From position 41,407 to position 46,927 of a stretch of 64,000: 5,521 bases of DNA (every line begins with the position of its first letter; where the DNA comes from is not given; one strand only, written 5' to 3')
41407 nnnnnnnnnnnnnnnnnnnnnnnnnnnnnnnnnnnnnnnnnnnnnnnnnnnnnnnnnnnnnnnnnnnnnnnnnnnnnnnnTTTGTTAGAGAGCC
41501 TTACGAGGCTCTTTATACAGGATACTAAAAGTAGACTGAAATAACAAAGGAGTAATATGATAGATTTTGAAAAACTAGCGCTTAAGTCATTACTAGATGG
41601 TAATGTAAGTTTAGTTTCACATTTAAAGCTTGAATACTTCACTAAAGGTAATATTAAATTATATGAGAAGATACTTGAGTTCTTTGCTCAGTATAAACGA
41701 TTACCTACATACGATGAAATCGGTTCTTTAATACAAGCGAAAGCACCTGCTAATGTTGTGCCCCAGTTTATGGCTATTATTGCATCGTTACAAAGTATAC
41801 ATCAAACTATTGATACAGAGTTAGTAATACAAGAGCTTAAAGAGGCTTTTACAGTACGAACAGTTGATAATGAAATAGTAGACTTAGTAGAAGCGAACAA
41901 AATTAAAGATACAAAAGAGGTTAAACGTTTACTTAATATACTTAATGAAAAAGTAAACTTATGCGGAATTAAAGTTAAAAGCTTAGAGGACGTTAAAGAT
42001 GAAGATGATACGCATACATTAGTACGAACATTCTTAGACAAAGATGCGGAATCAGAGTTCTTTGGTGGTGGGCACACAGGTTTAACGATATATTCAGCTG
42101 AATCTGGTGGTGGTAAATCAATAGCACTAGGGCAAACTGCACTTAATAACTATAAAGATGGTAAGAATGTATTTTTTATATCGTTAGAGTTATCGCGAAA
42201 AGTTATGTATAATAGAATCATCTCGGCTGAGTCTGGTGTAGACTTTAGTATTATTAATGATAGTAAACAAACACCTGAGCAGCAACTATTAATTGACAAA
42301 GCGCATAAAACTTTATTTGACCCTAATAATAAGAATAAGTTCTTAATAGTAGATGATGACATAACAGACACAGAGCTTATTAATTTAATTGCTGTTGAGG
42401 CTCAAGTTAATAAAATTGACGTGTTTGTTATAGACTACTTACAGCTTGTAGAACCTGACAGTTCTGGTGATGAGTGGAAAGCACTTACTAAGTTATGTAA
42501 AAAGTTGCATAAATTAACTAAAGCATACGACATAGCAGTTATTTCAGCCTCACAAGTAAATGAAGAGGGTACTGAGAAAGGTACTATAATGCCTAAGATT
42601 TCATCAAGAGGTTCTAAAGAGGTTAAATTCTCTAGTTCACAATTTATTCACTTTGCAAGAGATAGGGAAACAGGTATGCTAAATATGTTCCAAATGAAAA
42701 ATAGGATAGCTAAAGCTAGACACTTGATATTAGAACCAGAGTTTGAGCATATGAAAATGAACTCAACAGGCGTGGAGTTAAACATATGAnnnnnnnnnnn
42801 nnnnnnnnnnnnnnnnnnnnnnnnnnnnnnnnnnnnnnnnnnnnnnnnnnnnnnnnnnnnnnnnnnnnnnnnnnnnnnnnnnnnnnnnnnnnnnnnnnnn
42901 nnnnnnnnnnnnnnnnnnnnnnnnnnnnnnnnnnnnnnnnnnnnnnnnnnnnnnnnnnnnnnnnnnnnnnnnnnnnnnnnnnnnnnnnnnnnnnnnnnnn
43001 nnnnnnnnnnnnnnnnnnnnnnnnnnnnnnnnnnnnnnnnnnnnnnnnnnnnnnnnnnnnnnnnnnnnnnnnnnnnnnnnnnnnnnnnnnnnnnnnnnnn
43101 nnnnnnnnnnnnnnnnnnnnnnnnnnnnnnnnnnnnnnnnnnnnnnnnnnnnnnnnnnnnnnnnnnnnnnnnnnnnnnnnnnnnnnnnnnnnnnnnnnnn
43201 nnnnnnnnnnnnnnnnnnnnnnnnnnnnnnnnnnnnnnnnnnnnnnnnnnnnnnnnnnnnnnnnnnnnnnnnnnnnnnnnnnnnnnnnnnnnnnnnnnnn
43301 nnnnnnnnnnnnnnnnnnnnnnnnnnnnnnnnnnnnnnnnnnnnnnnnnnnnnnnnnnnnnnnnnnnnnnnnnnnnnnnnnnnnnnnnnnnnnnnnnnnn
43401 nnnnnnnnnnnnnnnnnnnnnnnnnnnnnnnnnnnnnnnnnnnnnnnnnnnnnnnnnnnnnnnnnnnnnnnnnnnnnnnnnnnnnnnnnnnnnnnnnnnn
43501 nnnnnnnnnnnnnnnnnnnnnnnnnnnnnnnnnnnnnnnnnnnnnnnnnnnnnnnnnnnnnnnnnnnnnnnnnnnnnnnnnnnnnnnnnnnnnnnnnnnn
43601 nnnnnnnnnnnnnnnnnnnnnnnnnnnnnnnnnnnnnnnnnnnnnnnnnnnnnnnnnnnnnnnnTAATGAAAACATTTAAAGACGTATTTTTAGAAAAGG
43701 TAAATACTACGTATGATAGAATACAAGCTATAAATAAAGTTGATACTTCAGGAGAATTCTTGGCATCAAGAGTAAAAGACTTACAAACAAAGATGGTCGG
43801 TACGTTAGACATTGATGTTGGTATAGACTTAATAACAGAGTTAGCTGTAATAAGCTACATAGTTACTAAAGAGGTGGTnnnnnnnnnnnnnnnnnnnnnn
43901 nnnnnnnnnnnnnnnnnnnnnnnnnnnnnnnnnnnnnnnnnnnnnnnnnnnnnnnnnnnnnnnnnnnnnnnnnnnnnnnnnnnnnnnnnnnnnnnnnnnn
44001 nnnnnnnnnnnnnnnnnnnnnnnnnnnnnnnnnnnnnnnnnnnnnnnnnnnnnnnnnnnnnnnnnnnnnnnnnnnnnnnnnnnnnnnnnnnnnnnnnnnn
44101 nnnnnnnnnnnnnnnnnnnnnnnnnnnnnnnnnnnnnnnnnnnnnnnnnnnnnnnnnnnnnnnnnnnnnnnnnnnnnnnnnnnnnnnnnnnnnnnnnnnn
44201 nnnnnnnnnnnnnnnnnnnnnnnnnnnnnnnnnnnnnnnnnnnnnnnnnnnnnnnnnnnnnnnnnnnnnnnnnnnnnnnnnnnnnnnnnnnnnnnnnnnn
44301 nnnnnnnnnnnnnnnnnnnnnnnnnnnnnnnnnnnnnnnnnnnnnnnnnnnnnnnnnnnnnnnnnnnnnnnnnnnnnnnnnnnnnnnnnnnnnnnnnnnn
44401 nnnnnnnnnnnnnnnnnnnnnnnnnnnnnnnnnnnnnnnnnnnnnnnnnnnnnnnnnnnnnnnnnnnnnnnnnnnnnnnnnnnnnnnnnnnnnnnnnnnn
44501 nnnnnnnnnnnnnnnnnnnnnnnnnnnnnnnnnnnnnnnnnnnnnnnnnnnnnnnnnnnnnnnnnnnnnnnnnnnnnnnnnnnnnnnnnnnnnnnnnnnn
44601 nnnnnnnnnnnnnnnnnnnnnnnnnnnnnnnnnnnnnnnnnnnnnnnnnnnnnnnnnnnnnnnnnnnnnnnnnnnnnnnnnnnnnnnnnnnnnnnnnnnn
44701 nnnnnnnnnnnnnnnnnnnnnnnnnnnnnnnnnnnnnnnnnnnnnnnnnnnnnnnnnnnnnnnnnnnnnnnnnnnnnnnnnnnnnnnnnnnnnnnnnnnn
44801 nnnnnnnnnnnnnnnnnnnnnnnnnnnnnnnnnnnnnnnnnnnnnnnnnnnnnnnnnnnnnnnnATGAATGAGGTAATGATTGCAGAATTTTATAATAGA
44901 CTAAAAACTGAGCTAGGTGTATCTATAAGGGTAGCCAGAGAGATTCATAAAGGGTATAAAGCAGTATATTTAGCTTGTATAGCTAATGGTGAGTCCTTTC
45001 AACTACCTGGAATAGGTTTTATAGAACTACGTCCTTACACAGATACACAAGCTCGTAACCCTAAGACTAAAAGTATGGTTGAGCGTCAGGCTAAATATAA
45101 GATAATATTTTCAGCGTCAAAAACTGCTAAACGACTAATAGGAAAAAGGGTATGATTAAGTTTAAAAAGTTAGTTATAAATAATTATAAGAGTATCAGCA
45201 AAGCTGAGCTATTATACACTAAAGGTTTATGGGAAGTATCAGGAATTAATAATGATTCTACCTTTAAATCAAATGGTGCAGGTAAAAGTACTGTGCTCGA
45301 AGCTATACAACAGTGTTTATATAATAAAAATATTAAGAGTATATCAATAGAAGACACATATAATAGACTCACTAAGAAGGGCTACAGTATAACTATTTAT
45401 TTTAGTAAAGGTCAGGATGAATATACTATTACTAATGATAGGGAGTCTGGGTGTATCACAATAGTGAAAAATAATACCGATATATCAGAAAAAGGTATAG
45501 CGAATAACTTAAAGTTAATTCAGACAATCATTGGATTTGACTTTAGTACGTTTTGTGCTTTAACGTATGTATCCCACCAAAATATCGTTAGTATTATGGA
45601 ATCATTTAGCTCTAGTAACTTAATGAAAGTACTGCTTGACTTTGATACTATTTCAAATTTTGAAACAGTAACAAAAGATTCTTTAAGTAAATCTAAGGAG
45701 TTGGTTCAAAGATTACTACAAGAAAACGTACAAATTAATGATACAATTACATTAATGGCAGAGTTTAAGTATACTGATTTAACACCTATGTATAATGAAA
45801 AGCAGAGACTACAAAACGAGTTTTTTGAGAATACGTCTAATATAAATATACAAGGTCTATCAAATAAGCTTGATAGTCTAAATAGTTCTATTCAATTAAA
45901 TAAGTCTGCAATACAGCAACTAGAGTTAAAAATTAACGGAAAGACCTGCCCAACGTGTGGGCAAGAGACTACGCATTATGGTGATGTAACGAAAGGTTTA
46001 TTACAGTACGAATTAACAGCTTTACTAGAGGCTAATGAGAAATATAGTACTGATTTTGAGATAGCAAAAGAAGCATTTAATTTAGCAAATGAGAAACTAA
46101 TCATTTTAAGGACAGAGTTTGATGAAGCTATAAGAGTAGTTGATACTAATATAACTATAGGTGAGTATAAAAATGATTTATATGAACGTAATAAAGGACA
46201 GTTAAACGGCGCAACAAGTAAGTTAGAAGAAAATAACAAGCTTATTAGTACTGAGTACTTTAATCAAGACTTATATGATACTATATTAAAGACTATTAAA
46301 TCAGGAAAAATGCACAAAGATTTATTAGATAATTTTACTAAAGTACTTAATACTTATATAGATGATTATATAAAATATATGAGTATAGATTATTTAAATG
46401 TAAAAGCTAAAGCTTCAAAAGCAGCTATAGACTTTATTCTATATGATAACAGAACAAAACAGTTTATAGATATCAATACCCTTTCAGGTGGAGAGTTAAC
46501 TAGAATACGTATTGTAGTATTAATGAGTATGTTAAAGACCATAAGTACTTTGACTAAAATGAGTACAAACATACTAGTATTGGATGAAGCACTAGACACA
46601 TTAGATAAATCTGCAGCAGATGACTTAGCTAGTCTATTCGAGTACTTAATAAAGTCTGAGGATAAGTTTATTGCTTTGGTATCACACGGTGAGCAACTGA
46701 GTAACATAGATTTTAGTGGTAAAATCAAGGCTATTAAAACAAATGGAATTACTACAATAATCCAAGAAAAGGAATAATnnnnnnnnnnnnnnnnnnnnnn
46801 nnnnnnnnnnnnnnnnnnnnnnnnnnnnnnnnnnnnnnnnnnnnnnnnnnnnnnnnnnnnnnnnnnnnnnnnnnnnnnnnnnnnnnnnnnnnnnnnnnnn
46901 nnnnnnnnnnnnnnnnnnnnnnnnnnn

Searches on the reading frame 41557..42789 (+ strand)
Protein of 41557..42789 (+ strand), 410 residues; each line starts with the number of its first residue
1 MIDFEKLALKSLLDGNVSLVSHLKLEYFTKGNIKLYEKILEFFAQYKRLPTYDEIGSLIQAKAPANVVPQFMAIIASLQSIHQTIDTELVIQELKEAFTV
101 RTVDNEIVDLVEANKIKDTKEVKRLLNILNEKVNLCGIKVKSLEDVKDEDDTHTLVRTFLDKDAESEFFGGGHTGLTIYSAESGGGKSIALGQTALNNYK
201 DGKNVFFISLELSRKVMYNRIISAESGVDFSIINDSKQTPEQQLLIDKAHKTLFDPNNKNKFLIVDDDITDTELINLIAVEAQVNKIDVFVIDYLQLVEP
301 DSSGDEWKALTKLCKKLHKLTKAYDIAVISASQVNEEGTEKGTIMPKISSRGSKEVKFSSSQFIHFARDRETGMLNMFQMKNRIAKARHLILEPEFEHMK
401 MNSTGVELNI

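Call 22: search_protein_families(library=phrogs, proteins=[window:41557-42789:+], max_evalue=0.00001)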
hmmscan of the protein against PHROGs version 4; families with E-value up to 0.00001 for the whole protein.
window:41557-42789:+ (410 aa): 4 families
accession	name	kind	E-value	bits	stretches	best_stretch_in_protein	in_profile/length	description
phrog_19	-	DNA, RNA and nucleotide metabolism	8e-41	141.6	1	1-390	160-566/621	DnaB-like replicative helicase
phrog_239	-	DNA, RNA and nucleotide metabolism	6.1e-22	79.3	1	174-383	358-575/801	DNA primase/helicase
phrog_243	-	DNA, RNA and nucleotide metabolism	9.3e-18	65.1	1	172-386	33-245/273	DnaB-like replicative helicase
phrog_5482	-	unknown function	7.3e-06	26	1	173-342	50-220/341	-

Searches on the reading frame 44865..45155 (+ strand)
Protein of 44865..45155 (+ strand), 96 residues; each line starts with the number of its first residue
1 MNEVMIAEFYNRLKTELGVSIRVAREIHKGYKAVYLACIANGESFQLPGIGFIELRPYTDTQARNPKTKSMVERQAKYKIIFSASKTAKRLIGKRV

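Call 95: search_protein_families(library=pfam, proteins=[window:44865-45155:+], max_evalue=0.01)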
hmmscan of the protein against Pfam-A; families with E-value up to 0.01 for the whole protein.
window:44865-45155:+ (96 aa): 1 family
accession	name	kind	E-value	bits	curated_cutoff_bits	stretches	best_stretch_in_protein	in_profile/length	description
PF00216.26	Bac_DNA_binding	-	2.4e-12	47.4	22.4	1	7-91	4-88/90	Bacterial DNA-binding protein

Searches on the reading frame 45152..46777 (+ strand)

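Call 22: search_protein_families(library=phrogs, proteins=[window:45152-46777:+], max_evalue=0.00001)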
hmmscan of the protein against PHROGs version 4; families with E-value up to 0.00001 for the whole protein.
window:45152-46777:+ (541 aa): 3 families
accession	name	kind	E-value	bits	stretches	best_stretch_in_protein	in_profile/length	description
phrog_77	-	DNA, RNA and nucleotide metabolism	1.5e-43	150.5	1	1-540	295-956/967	SbcC-like subunit of palindrome specific endonuclease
phrog_21388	-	DNA, RNA and nucleotide metabolism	3.5e-15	57.2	1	1-98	1-100/126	exonuclease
phrog_1499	-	unknown function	1.3e-07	32.3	1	1-332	2-246/427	-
